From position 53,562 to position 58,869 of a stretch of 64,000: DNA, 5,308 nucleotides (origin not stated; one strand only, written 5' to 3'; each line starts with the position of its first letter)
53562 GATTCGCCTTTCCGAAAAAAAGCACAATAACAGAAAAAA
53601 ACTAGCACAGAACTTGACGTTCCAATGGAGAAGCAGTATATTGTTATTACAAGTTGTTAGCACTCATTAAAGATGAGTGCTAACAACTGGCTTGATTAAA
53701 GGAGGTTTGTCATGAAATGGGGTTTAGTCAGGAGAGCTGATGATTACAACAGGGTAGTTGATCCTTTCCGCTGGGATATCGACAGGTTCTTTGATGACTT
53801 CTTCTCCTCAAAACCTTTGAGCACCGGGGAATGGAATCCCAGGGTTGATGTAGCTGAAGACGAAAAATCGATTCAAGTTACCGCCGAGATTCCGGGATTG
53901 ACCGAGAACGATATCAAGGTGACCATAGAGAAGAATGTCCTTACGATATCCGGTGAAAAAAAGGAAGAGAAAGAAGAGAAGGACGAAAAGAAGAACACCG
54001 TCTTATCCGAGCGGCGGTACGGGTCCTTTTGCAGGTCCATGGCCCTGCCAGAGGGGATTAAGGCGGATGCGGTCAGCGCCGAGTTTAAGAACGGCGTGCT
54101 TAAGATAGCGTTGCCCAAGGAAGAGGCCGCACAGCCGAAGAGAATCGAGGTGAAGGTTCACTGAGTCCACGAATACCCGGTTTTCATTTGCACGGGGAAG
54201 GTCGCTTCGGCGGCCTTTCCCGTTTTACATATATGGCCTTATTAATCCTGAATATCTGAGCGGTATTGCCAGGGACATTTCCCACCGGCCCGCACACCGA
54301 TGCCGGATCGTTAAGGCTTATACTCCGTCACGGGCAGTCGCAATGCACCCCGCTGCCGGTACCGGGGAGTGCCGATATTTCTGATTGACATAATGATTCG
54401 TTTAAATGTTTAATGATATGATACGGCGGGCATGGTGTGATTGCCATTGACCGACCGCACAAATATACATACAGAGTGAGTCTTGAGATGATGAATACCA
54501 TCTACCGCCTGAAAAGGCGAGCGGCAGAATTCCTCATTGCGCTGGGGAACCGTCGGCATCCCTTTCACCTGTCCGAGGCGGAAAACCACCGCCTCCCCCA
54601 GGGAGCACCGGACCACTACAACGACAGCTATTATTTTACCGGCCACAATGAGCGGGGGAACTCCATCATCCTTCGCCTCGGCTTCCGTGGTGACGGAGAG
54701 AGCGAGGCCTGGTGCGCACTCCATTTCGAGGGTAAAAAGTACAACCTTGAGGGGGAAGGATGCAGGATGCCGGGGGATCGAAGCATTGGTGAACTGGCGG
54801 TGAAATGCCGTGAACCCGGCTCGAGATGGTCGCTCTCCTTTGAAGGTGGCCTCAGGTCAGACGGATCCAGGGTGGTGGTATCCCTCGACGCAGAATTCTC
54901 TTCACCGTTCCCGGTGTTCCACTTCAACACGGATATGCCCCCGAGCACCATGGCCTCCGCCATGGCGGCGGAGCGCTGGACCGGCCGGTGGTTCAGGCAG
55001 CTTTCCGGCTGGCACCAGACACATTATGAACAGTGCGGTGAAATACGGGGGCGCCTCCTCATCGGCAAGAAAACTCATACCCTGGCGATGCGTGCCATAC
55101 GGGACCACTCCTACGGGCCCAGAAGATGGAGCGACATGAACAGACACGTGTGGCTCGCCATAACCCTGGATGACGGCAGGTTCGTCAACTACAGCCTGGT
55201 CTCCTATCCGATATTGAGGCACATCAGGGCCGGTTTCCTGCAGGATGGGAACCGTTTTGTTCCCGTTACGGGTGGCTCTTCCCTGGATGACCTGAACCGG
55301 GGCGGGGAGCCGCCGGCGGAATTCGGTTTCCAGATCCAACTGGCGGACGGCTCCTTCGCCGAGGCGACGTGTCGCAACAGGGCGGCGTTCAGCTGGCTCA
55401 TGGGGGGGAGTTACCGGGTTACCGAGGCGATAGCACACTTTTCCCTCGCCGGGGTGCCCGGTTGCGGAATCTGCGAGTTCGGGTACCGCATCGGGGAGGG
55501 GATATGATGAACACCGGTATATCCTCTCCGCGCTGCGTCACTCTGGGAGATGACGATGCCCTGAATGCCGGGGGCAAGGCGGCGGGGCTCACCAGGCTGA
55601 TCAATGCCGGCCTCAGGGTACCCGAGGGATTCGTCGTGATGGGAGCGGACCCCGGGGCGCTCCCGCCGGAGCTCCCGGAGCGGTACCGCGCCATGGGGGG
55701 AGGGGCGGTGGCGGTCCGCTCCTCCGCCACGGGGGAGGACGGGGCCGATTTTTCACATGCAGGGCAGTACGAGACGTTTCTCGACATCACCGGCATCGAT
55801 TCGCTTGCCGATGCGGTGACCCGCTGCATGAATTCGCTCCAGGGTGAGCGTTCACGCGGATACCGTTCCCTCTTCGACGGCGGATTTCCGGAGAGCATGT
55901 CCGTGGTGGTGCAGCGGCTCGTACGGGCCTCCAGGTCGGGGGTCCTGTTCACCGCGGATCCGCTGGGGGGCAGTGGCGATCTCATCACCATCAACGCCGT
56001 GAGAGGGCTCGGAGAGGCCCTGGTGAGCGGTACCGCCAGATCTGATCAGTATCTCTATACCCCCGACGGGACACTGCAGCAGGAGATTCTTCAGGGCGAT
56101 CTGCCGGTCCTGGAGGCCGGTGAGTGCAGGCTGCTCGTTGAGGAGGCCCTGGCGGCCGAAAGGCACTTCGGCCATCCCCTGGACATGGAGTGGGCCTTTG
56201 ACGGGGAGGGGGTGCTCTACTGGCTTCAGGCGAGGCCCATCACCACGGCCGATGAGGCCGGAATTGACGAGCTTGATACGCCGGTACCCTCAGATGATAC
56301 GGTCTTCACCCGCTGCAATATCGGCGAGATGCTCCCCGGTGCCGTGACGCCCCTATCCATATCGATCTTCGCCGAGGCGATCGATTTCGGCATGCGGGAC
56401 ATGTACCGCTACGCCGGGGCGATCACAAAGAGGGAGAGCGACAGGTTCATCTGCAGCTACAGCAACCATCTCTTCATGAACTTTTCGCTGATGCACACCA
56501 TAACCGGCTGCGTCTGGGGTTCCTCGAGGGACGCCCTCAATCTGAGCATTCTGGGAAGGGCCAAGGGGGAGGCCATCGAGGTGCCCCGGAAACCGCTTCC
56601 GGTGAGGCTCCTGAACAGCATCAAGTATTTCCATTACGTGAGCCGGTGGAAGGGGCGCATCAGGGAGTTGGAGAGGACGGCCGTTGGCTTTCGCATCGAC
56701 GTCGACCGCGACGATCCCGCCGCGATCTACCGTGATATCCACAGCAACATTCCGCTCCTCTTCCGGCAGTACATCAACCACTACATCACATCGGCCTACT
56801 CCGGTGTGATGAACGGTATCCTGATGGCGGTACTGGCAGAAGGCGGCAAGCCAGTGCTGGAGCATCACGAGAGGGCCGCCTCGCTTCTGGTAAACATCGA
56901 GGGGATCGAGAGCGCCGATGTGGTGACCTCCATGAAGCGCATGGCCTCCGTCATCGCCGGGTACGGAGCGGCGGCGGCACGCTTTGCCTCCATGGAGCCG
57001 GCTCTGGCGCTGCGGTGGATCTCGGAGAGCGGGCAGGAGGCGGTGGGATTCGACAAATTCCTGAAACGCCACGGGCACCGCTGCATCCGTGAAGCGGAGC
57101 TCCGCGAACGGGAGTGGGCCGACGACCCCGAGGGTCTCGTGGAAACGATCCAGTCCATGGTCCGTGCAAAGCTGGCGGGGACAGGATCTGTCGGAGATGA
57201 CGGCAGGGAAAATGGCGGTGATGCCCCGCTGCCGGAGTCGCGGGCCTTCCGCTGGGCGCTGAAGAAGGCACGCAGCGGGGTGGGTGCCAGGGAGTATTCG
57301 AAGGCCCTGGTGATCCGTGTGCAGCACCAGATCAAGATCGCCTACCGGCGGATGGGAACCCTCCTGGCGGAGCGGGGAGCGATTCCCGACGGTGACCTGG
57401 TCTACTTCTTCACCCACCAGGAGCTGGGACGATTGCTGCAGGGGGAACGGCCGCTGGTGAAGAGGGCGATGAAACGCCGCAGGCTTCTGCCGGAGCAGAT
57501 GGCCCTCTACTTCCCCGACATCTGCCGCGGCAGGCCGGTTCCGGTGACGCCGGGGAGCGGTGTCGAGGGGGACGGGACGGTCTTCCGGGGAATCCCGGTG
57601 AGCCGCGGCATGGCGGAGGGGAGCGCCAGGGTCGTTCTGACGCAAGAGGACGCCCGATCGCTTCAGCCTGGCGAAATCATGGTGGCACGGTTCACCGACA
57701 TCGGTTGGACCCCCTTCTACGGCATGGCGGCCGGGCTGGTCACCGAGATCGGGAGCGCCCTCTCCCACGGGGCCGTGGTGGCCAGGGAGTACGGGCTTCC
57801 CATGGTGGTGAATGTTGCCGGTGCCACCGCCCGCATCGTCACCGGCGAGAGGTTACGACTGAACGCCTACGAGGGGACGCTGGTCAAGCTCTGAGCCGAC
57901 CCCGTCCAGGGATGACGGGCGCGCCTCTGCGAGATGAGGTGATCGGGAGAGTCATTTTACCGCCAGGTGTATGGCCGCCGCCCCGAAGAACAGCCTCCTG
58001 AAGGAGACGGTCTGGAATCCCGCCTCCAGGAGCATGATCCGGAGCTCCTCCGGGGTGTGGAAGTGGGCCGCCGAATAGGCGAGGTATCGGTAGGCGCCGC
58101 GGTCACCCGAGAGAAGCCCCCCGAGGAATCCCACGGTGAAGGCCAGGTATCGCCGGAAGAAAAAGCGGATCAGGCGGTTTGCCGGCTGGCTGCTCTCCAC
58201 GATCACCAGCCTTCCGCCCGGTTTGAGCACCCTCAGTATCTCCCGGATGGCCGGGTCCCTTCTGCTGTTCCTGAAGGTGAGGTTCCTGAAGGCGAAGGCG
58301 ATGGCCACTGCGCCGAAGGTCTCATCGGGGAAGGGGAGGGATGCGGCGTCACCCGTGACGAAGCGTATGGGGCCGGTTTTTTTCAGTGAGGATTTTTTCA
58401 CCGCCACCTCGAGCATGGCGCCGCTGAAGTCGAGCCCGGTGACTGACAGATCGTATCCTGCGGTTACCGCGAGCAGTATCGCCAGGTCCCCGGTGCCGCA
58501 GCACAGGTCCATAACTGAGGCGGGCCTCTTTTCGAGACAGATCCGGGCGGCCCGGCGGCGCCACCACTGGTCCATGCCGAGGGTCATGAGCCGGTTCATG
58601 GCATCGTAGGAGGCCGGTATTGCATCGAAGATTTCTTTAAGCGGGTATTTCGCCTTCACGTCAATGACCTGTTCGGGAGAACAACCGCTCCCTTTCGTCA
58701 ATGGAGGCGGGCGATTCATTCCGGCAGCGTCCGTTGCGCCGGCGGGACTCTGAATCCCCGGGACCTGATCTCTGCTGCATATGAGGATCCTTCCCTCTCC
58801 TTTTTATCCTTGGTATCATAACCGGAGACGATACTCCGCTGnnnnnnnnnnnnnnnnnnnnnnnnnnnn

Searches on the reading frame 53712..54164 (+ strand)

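Call 27: search_protein_families(library=pfam, proteins=[window:53712-54164:+], max_evalue=0.01)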
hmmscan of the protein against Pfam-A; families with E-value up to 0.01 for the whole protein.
window:53712-54164:+ (150 aa): 3 families
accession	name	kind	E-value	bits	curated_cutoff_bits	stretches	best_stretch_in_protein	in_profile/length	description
PF00011.27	HSP20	-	7.3e-26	90.7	20.8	1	47-148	2-102/102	Hsp20/alpha crystallin family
PF17886.7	ArsA_HSP20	-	1.2e-06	28.5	22.5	1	53-133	3-62/63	HSP20-like domain found in ArsA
PF04969.22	CS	-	0.0006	21.2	21.3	1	44-136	2-78/78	CS domain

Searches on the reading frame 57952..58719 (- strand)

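Call 26: search_protein_families(library=pfam, proteins=[window:57952-58719:-], max_evalue=0.01)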
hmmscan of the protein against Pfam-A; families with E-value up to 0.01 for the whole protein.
window:57952-58719:- (255 aa): 8 families
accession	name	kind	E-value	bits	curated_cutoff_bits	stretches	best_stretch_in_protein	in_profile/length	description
PF01209.24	Ubie_methyltran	-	1.7e-56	191.6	20.1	1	22-255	5-233/233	ubiE/COQ5 methyltransferase family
PF13649.12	Methyltransf_25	-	2.3e-21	76.7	27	1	69-169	1-97/97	Methyltransferase domain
PF08241.18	Methyltransf_11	-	1.5e-19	70.8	21.2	1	71-173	2-95/95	Methyltransferase domain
PF13847.12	Methyltransf_31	-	1.5e-15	57.5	27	1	67-177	5-113/145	Methyltransferase domain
PF08242.18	Methyltransf_12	-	1.2e-09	39.2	30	1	70-171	1-98/98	Methyltransferase domain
PF13489.12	Methyltransf_23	-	7.9e-09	35.9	27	1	55-239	11-163/164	Methyltransferase domain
PF05175.20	MTS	-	8.5e-05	22.7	23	1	63-189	28-155/170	Methyltransferase small domain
PF05148.21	Methyltransf_8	-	0.0062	16.9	27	0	119-177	107-160/219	Hypothetical methyltransferase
